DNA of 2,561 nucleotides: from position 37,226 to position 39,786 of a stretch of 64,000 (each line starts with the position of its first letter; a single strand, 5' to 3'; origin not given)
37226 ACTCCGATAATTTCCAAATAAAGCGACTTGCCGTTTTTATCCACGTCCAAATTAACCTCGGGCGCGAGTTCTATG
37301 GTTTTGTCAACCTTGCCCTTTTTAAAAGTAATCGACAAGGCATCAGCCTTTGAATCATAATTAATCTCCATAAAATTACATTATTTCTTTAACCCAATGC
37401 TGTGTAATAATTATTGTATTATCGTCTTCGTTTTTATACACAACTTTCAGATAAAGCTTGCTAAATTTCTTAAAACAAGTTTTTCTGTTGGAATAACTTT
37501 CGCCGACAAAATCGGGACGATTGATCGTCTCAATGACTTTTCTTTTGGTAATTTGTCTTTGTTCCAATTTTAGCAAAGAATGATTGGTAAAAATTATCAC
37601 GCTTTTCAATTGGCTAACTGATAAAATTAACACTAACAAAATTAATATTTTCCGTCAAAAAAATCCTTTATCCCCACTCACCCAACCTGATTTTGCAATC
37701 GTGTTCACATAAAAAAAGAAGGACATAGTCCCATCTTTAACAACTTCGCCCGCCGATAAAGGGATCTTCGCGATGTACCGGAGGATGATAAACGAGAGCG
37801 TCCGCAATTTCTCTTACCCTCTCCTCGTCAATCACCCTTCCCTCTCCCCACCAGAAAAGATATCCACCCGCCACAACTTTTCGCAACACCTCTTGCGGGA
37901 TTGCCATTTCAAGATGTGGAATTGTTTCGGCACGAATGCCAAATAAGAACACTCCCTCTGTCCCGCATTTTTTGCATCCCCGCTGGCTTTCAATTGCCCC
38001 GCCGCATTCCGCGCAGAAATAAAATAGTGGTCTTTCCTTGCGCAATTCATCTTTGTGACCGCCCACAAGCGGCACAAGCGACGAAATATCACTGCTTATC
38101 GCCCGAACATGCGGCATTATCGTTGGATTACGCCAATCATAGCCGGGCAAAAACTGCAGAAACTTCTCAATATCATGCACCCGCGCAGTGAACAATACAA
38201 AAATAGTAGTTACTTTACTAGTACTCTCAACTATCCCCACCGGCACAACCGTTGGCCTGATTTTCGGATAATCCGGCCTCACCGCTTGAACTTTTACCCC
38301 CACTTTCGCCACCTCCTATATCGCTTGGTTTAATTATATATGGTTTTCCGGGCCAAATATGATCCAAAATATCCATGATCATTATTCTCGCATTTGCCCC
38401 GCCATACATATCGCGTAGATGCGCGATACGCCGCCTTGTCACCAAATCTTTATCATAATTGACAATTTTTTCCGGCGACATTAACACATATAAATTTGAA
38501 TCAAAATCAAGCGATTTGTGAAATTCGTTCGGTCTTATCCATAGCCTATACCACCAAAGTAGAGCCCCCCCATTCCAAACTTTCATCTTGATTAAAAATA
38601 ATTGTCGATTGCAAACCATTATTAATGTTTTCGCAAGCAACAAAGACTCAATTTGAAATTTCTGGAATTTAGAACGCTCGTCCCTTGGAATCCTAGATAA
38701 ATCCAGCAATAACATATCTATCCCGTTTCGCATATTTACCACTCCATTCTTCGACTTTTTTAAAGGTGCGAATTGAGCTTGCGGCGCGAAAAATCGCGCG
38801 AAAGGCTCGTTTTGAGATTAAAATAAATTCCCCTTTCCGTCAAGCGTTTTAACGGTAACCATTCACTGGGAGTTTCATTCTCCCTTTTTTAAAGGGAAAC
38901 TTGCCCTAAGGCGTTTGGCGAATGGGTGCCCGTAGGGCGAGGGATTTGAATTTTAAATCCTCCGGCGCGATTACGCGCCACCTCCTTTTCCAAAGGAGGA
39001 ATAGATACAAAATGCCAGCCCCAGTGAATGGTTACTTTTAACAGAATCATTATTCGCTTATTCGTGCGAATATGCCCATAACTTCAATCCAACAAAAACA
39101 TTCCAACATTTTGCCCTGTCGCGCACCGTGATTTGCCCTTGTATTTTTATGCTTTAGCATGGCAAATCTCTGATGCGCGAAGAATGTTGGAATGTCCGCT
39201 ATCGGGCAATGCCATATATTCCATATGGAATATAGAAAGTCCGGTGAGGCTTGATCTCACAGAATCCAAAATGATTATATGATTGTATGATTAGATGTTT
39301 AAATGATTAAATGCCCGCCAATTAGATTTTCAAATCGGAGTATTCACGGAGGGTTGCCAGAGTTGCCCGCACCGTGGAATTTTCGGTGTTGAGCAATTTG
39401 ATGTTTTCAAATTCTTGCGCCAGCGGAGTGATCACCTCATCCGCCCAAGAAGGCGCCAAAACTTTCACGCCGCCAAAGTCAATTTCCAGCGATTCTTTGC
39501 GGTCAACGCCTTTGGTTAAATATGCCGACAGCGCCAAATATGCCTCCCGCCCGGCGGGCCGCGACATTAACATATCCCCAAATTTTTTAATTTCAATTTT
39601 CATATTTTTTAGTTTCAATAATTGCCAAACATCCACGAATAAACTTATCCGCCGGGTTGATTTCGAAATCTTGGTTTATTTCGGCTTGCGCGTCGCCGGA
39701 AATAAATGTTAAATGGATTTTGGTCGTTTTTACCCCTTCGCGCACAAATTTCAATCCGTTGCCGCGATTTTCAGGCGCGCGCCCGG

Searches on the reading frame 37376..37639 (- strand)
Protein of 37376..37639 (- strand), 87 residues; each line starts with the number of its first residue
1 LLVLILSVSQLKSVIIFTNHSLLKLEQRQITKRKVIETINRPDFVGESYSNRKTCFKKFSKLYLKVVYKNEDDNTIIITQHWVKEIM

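Call 48: search_protein_families(library=pfam, proteins=[window:37376-37639:-], max_evalue=0.01)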
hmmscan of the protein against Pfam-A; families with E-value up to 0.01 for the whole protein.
window:37376-37639:- (87 aa): 1 family
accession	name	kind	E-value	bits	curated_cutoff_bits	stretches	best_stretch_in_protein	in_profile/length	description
PF14076.12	DUF4258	-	5.5e-08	33.4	25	1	17-79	1-68/71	Domain of unknown function (DUF4258)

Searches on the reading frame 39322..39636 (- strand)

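Call 48: search_protein_families(library=pfam, proteins=[window:39322-39636:-], max_evalue=0.01)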
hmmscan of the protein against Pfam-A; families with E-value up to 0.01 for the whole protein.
window:39322-39636:- (104 aa): 1 family
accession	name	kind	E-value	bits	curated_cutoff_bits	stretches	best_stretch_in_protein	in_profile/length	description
PF14213.11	DUF4325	-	1.4e-06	28.3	23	1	46-86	15-61/64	STAS-like domain of unknown function (DUF4325)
